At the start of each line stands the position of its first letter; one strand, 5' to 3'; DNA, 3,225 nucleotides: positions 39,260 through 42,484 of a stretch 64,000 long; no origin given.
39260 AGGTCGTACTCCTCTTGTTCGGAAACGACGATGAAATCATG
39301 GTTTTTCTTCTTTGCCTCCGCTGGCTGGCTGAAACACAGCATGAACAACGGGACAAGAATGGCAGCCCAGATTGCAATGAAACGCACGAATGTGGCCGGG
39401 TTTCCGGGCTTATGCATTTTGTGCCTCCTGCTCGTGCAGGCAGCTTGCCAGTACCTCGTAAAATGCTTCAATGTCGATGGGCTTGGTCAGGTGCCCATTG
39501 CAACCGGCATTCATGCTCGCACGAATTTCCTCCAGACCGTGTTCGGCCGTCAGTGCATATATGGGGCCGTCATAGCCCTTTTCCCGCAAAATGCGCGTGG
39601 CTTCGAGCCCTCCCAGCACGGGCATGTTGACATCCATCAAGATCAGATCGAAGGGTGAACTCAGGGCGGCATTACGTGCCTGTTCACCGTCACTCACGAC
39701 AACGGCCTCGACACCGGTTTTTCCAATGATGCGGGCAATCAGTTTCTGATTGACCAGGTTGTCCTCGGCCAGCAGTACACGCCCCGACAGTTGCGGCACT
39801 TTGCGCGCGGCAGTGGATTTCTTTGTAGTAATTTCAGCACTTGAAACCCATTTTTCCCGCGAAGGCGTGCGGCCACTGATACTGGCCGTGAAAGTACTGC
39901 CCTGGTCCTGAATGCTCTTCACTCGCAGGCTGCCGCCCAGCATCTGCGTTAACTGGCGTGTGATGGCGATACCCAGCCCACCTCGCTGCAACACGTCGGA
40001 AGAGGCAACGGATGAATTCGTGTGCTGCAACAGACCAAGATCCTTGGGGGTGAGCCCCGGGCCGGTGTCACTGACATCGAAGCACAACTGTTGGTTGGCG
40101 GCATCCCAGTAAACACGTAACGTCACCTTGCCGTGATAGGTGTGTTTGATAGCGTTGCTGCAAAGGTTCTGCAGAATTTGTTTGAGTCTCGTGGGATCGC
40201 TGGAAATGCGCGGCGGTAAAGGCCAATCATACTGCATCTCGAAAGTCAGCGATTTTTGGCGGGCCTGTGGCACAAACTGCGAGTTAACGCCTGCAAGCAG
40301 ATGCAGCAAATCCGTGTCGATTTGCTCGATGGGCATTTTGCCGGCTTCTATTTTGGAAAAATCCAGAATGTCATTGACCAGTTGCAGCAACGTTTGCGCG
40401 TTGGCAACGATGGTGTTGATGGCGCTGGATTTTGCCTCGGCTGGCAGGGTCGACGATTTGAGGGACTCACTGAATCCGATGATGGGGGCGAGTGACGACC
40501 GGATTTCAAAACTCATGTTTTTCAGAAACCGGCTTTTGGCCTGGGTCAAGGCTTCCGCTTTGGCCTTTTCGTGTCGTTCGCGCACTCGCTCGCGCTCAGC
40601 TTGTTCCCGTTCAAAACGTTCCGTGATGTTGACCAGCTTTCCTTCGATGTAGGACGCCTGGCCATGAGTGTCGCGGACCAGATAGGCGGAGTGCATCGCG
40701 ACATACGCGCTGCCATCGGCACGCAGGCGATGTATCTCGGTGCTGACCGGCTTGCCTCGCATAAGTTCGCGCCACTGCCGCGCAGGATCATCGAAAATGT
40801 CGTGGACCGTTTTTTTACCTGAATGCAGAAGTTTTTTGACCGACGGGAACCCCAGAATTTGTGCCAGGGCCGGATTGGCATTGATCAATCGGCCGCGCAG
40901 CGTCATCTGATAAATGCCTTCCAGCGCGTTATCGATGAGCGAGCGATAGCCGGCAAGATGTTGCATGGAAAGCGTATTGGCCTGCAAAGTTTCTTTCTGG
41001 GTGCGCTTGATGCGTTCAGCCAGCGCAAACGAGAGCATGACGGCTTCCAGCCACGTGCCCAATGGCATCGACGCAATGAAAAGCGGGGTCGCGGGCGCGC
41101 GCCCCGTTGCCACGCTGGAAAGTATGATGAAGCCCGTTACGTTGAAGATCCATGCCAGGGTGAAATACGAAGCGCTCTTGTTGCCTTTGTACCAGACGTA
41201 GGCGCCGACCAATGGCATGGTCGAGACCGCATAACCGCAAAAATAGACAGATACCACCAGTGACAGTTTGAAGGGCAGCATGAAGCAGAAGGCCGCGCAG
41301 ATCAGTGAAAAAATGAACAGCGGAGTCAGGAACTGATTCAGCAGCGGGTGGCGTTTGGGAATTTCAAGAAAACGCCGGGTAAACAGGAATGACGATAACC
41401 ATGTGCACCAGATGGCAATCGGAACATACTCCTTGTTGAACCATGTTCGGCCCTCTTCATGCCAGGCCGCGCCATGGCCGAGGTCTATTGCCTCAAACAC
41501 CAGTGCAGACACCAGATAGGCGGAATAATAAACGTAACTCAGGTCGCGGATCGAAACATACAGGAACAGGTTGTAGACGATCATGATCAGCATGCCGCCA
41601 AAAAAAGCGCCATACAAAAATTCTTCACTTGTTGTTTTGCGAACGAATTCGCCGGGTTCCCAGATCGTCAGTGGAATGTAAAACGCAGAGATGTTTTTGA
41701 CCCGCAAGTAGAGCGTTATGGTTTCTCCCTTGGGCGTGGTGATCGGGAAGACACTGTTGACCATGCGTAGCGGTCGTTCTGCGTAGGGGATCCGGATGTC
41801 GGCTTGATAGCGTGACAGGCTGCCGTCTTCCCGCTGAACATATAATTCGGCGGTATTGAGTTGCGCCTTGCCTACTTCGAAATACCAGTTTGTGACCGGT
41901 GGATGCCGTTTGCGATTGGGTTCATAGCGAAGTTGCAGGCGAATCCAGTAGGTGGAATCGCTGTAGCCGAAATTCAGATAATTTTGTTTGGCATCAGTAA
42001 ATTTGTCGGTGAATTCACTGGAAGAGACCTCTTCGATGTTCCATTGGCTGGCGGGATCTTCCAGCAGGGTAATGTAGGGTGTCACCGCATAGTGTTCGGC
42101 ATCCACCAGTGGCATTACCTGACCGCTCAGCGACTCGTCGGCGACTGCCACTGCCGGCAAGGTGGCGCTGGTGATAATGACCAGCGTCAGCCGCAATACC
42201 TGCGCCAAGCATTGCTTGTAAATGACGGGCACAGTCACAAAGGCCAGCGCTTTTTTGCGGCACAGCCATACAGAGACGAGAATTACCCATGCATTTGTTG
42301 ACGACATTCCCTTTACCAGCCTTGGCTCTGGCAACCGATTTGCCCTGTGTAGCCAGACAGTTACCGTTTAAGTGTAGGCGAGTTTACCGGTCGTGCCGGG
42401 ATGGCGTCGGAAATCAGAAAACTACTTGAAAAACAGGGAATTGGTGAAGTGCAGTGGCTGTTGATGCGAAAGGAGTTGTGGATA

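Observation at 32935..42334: Tandem array of three 7TMR-DISM hybrid kinases in which the two upstream paralogs have lost the H-box histidine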

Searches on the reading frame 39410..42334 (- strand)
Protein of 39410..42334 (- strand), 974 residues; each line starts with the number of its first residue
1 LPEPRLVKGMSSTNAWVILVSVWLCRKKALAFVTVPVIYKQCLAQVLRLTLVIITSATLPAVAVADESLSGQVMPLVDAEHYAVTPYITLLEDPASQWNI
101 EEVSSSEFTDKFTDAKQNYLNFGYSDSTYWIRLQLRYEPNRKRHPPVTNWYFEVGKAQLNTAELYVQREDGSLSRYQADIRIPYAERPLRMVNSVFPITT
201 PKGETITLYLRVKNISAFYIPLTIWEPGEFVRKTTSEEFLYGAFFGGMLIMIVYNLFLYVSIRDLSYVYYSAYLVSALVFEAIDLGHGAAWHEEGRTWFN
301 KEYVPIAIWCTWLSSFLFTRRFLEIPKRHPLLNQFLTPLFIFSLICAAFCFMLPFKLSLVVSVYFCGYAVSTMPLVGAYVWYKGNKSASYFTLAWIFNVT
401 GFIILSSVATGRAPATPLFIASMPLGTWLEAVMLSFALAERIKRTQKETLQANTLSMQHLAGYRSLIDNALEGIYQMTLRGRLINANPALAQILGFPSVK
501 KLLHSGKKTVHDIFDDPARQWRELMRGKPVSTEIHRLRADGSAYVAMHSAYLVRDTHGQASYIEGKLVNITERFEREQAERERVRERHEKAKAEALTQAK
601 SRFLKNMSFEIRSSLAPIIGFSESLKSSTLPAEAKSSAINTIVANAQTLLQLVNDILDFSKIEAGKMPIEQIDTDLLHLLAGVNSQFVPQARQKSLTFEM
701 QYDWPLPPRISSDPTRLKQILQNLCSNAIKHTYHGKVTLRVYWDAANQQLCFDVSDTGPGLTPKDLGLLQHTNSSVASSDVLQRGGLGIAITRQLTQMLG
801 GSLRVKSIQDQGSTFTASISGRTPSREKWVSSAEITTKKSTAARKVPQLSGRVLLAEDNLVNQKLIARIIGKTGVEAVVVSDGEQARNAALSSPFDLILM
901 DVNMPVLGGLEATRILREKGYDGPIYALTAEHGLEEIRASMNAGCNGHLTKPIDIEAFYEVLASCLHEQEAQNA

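Call 3: search_protein_families(library=pfam, proteins=[window:39410-42334:-], max_evalue=0.01)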
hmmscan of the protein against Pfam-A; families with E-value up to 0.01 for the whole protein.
window:39410-42334:- (974 aa): 11 families
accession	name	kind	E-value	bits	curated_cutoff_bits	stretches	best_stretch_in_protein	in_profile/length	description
PF07695.17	7TMR-DISM_7TM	-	1.2e-39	136.8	29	1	237-441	1-205/205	7TM diverse intracellular signalling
PF07696.17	7TMR-DISMED2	-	8.8e-33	113.6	22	1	86-226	2-136/136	7TMR-DISM extracellular 2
PF00072.30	Response_reg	-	1.8e-21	76.9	30.2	1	853-961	1-109/111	Response regulator receiver domain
PF02518.31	HATPase_c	-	5.1e-21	75.6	26.4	1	713-819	2-107/111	Histidine kinase-, DNA gyrase B-, and HSP90-like ATPase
PF00512.31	HisKA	-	3.4e-13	49.9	26.9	1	599-665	1-66/66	His Kinase A (phospho-acceptor) domain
PF13581.12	HATPase_c_2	-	1.8e-08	34.9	27.4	1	718-799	33-112/127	Histidine kinase-like ATPase domain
PF13188.13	PAS_8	-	5.2e-05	23.4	21.8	1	463-519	3-55/65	PAS domain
PF13426.13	PAS_9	-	0.00014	22.5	27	1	479-572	9-103/103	PAS domain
PF01025.24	GrpE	-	0.0027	17.8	25.8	1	563-678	23-126/165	GrpE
PF08447.18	PAS_3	-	0.0094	16.6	25.6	0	484-565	2-87/89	PAS fold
PF08448.16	PAS_4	-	0.0096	16.6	23.1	0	474-573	8-108/110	PAS fold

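Call 8: find_homologous_proteins(query=window:39410-42334:-, max_evalue=1e-20)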
Query window:39410-42334:- (974 aa): 224 proteins with E <= 1e-20 among 8000 candidates; the best 120 are listed.
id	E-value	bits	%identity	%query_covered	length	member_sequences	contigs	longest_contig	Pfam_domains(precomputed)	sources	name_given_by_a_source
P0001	0.0e+0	2189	100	99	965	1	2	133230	PF07696.18,PF13581.13,PF07695.18,PF02518.32,PF00512.32,PF00072.31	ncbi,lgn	-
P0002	0.0e+0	1479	70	93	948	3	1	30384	PF13188.14,PF07696.18,PF13581.13,PF07695.18,PF02518.32,PF00512.32,PF00072.31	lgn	-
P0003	0.0e+0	1472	68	95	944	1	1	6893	PF13188.14,PF07696.18,PF13581.13,PF07695.18,PF02518.32,PF00512.32,PF00072.31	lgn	-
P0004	0.0e+0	1457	69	93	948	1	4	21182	PF13188.14,PF07696.18,PF13581.13,PF07695.18,PF02518.32,PF00512.32,PF00072.31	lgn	-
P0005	0.0e+0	1440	68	92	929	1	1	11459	PF07696.18,PF07695.18,PF02518.32,PF00512.32,PF00072.31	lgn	-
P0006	0.0e+0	1332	64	92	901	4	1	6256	PF13426.14,PF13188.14,PF07696.18,PF07695.18,PF02518.32,PF00512.32,PF00989.32,PF00072.31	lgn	-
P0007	0.0e+0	1252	58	96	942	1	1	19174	PF07696.18,PF13581.13,PF07695.18,PF02518.32,PF00512.32,PF00072.31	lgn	-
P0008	0.0e+0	1046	52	92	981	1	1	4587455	PF13188.14,PF07696.18,PF07695.18,PF08448.17,PF02518.32,PF00512.32,PF00072.31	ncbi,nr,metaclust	ncbi:Hypothetical protein HDN1F_20670 [gamma proteobacterium HdN1]|nr:Hypothetical protein HDN1F_206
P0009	0.0e+0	1043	53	91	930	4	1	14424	PF07696.18,PF07695.18,PF00512.32,PF00072.31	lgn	-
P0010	0.0e+0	1032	51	93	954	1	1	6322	PF13188.14,PF07696.18,PF07695.18,PF02518.32,PF00512.32,PF00072.31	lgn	-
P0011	2.3e-295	1001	50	95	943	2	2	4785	PF07696.18,PF07695.18,PF00512.32,PF00072.31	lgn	-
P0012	5.0e-225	768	41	93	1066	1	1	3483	PF07696.18,PF07695.18,PF02518.32,PF00512.32,PF00989.32,PF00072.31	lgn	-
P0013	5.5e-212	725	39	96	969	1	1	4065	PF13426.14,PF07696.18,PF07695.18,PF02518.32,PF00512.32,PF00072.31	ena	-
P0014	9.1e-206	704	39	90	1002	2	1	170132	PF07696.18,PF07695.18,PF02518.32,PF00512.32,PF00072.31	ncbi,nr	ncbi:hypothetical protein A9Q81_01905 [Gammaproteobacteria bacterium 42_54_T18]|nr:hypothetical prot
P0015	5.0e-135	470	35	52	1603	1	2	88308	PF08447.19,PF13426.14,PF13188.14,PF07696.18,PF07695.18,PF02518.32,PF00512.32,PF00989.32,PF13589.13,PF00072.31,PF01627.29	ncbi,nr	ncbi:MAG: response regulator [Desulfobacterales bacterium]|nr:response regulator [Desulfobacterales 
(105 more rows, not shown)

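Call 9: find_related_loci(query=window:39410-42334:-, collection=genome_contigs, flank=10000)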
Query window:39410-42334:- (974 aa) in genome_contigs; peptide patterns used: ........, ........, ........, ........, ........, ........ (x = any residue, [..] = any of these).
25 stretches matched a pattern; 2 encode a relative of the query (tblastn E <= 1e-3); 2 distinct loci.
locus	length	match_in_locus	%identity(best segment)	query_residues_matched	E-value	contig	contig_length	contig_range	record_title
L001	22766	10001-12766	69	49-970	0e+0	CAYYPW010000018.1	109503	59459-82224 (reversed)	MAG TPA_asm: uncultured Moraxellaceae bacterium isolate SRP302895_co1_392 genome assembly, contig: NODE_373_length_10950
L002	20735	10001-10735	28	710-952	2e-12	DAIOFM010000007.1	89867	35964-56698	MAG TPA_asm: Spirochaetota bacterium isolate CTOTU18388 NODE_130_length_89867_cov_7.680722, whole genome shotgun sequenc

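Call 15: find_encoding_contigs(protein=P0001, flank=10000, max_places=3)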
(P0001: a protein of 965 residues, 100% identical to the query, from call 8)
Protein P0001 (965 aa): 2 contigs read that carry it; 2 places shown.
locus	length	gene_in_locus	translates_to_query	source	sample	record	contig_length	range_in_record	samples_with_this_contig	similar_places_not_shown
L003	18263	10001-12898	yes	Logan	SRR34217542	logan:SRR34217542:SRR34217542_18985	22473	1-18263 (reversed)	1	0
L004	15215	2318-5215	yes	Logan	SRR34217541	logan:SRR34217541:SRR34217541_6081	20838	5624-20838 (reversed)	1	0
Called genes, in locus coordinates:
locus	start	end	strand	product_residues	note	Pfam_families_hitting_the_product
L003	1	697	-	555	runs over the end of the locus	PF24793:GINT1_N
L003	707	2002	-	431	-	PF13439:Glyco_transf_4, PF13579:Glyco_trans_4_4, PF20706:GT4-conflict, PF00534:Glycos_transf_1, PF13692:Glyco_trans_1_4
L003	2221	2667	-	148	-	PF02580:Tyr_Deacylase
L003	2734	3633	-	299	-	PF01263:Aldose_epim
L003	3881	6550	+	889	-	PF01590:GAF, PF13185:GAF_2 (weak), PF00989:PAS (weak), PF08448:PAS_4 (weak), PF13188:PAS_8 (weak), PF13426:PAS_9 (weak), PF00990:GGDEF, PF00563:EAL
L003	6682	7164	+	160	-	PF00254:FKBP_C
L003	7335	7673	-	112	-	PF01329:Pterin_4a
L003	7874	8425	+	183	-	-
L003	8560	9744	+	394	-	PF00465:Fe-ADH, PF13685:Fe-ADH_2, PF25137:ADH_Fe_C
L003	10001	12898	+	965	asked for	PF07696:7TMR-DISMED2, PF07695:7TMR-DISM_7TM, PF00512:HisKA, PF02518:HATPase_c, PF13581:HATPase_c_2, PF00072:Response_reg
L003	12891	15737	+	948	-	PF07696:7TMR-DISMED2, PF07695:7TMR-DISM_7TM, PF00512:HisKA, PF02518:HATPase_c, PF00072:Response_reg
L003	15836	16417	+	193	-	-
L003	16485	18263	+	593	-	?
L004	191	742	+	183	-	-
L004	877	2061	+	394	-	PF00465:Fe-ADH, PF13685:Fe-ADH_2, PF25137:ADH_Fe_C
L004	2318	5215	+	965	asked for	PF07696:7TMR-DISMED2, PF07695:7TMR-DISM_7TM, PF00512:HisKA, PF02518:HATPase_c, PF13581:HATPase_c_2, PF00072:Response_reg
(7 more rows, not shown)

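Call 17: find_encoding_contigs(protein=P0008, flank=10000, max_places=2)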
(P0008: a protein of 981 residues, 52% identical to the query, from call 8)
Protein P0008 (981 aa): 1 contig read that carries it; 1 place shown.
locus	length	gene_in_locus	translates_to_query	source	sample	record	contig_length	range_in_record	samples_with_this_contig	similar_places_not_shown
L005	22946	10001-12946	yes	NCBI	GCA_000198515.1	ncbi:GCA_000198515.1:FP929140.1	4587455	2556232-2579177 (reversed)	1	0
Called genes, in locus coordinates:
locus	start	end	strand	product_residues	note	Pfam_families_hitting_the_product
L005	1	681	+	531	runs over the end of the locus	PF04293:SpoVR, PF24755:SpoVR_C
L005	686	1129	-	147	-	PF02580:Tyr_Deacylase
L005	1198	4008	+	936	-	PF01590:GAF, PF13426:PAS_9 (weak), PF00990:GGDEF, PF00563:EAL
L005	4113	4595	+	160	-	PF00254:FKBP_C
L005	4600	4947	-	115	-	PF01329:Pterin_4a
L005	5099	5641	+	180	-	-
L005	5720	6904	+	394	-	PF00465:Fe-ADH, PF13685:Fe-ADH_2, PF25137:ADH_Fe_C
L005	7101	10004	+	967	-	PF07696:7TMR-DISMED2, PF07695:7TMR-DISM_7TM, PF13188:PAS_8 (weak), PF00512:HisKA, PF00072:Response_reg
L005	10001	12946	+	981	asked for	PF07696:7TMR-DISMED2, PF07695:7TMR-DISM_7TM, PF08448:PAS_4 (weak), PF13188:PAS_8, PF00512:HisKA, PF02518:HATPase_c, PF00072:Response_reg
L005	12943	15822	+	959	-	PF07696:7TMR-DISMED2, PF07695:7TMR-DISM_7TM, PF00512:HisKA, PF00072:Response_reg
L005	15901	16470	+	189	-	-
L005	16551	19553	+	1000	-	PF07696:7TMR-DISMED2, PF07695:7TMR-DISM_7TM, PF13188:PAS_8 (weak), PF00512:HisKA, PF02518:HATPase_c, PF00072:Response_reg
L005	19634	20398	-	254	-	PF03741:TerC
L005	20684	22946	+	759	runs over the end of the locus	PF00390:malic, PF12434:Malate_DH (faint), PF03949:Malic_M, PF01515:PTA_PTB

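Call 18: find_encoding_contigs(protein=P0007, flank=10000, max_places=2)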
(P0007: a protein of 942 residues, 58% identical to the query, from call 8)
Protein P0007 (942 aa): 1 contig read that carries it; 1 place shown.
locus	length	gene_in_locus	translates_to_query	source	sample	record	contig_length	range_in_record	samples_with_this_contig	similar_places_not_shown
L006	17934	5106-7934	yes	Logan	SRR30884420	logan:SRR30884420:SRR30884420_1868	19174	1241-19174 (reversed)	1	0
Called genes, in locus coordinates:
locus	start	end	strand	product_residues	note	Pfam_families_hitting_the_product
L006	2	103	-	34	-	?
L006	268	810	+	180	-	-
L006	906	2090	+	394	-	PF00465:Fe-ADH, PF13685:Fe-ADH_2, PF25137:ADH_Fe_C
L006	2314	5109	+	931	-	PF07696:7TMR-DISMED2, PF07695:7TMR-DISM_7TM, PF13188:PAS_8 (weak), PF00512:HisKA, PF02518:HATPase_c, PF00072:Response_reg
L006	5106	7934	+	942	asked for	PF07696:7TMR-DISMED2, PF07695:7TMR-DISM_7TM, PF00512:HisKA, PF13581:HATPase_c_2 (weak), PF02518:HATPase_c, PF00072:Response_reg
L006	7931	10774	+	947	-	PF07696:7TMR-DISMED2, PF13426:PAS_9 (faint), PF07695:7TMR-DISM_7TM, PF00989:PAS (weak), PF08448:PAS_4 (weak), PF00512:HisKA, PF02518:HATPase_c, PF00072:Response_reg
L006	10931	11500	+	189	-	-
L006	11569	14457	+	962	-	PF07696:7TMR-DISMED2, PF07695:7TMR-DISM_7TM, PF13426:PAS_9 (faint), PF00512:HisKA, PF02518:HATPase_c, PF00072:Response_reg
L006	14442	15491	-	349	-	PF00291:PALP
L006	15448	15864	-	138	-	-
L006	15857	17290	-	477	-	PF00732:GMC_oxred_N, PF01266:DAO (faint), PF13450:NAD_binding_8 (weak), PF05199:GMC_oxred_C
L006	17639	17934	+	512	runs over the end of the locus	?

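Call 19: find_encoding_contigs(protein=P0002, flank=10000, max_places=2)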
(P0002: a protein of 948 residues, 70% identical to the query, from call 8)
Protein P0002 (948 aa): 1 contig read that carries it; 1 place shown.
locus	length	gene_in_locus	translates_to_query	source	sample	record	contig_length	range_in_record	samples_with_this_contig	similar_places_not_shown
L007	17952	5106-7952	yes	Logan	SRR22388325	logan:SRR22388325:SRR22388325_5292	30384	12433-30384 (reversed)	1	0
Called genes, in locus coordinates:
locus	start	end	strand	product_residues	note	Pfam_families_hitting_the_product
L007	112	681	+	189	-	-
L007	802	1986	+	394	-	PF00465:Fe-ADH, PF13685:Fe-ADH_2, PF25137:ADH_Fe_C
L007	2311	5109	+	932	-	PF07696:7TMR-DISMED2, PF07695:7TMR-DISM_7TM, PF13188:PAS_8 (weak), PF00512:HisKA, PF02518:HATPase_c, PF13581:HATPase_c_2 (faint), PF00072:Response_reg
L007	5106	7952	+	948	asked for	PF07696:7TMR-DISMED2, PF07695:7TMR-DISM_7TM, PF13188:PAS_8 (weak), PF00512:HisKA, PF13581:HATPase_c_2 (weak), PF02518:HATPase_c, PF00072:Response_reg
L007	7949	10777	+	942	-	PF07696:7TMR-DISMED2, PF13188:PAS_8 (faint), PF07695:7TMR-DISM_7TM, PF00989:PAS (weak), PF08448:PAS_4 (weak), PF00512:HisKA, PF02518:HATPase_c, PF00072:Response_reg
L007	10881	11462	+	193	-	-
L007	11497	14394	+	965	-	PF07696:7TMR-DISMED2, PF07695:7TMR-DISM_7TM, PF13188:PAS_8 (faint), PF08447:PAS_3 (weak), PF13426:PAS_9 (weak), PF00512:HisKA, PF02518:HATPase_c, PF00072:Response_reg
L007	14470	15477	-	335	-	PF00291:PALP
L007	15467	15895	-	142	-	-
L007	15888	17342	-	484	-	PF00732:GMC_oxred_N, PF00890:FAD_binding_2 (faint), PF01266:DAO, PF13450:NAD_binding_8 (weak), PF05199:GMC_oxred_C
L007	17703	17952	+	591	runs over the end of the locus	PF00664:ABC_membrane, PF02463:SMC_N (faint), PF00005:ABC_tran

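Call 22: search_solved_structures(query=window:39410-42307:-, max_evalue=0.00001, show_alignments=0)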
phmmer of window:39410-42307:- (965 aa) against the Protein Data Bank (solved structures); distinct sequences matched with E-value up to 0.00001: 151 (the best 60 are shown).
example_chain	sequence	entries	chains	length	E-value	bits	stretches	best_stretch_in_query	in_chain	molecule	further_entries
6qrj_A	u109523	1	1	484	4.1e-43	150.8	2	595-809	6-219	Hybrid kinase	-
7z8n_A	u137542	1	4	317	4.4e-36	127.5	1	580-811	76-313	Histidine kinase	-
7p8e_A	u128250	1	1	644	8.3e-30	106.8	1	579-735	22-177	Receiver domain of histidine kinase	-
7n0e_B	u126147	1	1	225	1.2e-24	89.6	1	591-808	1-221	Histidine kinase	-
6dk8_A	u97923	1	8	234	2.9e-24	88.4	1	593-809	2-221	RetS (Regulator of Exopolysaccharide and Type III Secretion)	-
6dk7_A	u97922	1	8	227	3e-24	88.4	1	593-809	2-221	RetS (Regulator of Exopolysaccharide and Type III Secretion)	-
4jas_A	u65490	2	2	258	1.7e-20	75.9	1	573-808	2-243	Histidine kinase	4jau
4q20_A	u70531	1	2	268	4.6e-20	74.5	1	583-810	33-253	Sensor protein DivL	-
2c2a_A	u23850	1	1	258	2.6e-19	72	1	573-808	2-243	SENSOR HISTIDINE KINASE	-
6azr_A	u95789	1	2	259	2.7e-19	72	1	573-808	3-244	Sensor histidine kinase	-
5uht_A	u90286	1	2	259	2.7e-19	72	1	573-808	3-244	Sensor histidine kinase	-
3dge_A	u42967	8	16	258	2.9e-19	71.9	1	573-808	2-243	Sensor protein | Histidine kinase | Sensor histidine kinase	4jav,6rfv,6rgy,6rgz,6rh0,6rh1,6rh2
6rh7_A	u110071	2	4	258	4e-19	71.4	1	573-808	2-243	Sensor histidine kinase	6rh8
8pdc_A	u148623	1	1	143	1.8e-17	66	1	843-955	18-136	histidine kinase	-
4u7n_A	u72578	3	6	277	5.8e-17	64.3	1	577-811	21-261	Histidine protein kinase sensor protein | Histidine kinase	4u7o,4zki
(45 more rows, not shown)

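Call 50: find_encoding_contigs(protein=P0014, flank=8000, max_places=2)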
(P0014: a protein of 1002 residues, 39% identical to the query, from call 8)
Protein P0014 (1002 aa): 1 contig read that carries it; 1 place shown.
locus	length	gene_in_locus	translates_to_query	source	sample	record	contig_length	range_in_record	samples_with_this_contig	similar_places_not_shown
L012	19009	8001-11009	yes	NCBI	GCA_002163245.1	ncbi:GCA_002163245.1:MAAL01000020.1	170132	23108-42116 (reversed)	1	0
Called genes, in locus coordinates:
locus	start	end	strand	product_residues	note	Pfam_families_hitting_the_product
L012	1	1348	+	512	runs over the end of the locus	PF00989:PAS (faint), PF13426:PAS_9 (faint), PF08447:PAS_3, PF00990:GGDEF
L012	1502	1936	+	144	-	-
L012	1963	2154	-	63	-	-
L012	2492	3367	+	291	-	PF03279:Lip_A_acyltrans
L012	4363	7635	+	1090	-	PF07696:7TMR-DISMED2, PF07695:7TMR-DISM_7TM, PF00512:HisKA, PF02518:HATPase_c, PF00072:Response_reg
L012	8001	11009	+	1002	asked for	PF07696:7TMR-DISMED2, PF07695:7TMR-DISM_7TM, PF00512:HisKA, PF02518:HATPase_c, PF00072:Response_reg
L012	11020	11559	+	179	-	-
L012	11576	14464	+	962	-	PF07696:7TMR-DISMED2, PF07695:7TMR-DISM_7TM, PF00512:HisKA, PF02518:HATPase_c, PF00072:Response_reg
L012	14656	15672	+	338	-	PF05118:Asp_Arg_Hydrox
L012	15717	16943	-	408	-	-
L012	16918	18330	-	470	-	PF03062:MBOAT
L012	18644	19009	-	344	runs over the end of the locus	PF01979:Amidohydro_1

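Call 60: find_encoding_contigs(protein=P0010, flank=10000, max_places=2)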
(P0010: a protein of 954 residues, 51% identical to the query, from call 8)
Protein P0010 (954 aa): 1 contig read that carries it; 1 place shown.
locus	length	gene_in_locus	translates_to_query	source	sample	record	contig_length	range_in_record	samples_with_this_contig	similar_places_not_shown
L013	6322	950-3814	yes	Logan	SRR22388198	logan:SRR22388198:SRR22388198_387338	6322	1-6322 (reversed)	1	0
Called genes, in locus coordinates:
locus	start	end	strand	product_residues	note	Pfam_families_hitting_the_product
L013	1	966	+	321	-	?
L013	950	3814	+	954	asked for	PF07696:7TMR-DISMED2, PF07695:7TMR-DISM_7TM, PF13188:PAS_8 (faint), PF00512:HisKA, PF02518:HATPase_c, PF00072:Response_reg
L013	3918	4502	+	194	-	-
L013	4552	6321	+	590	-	?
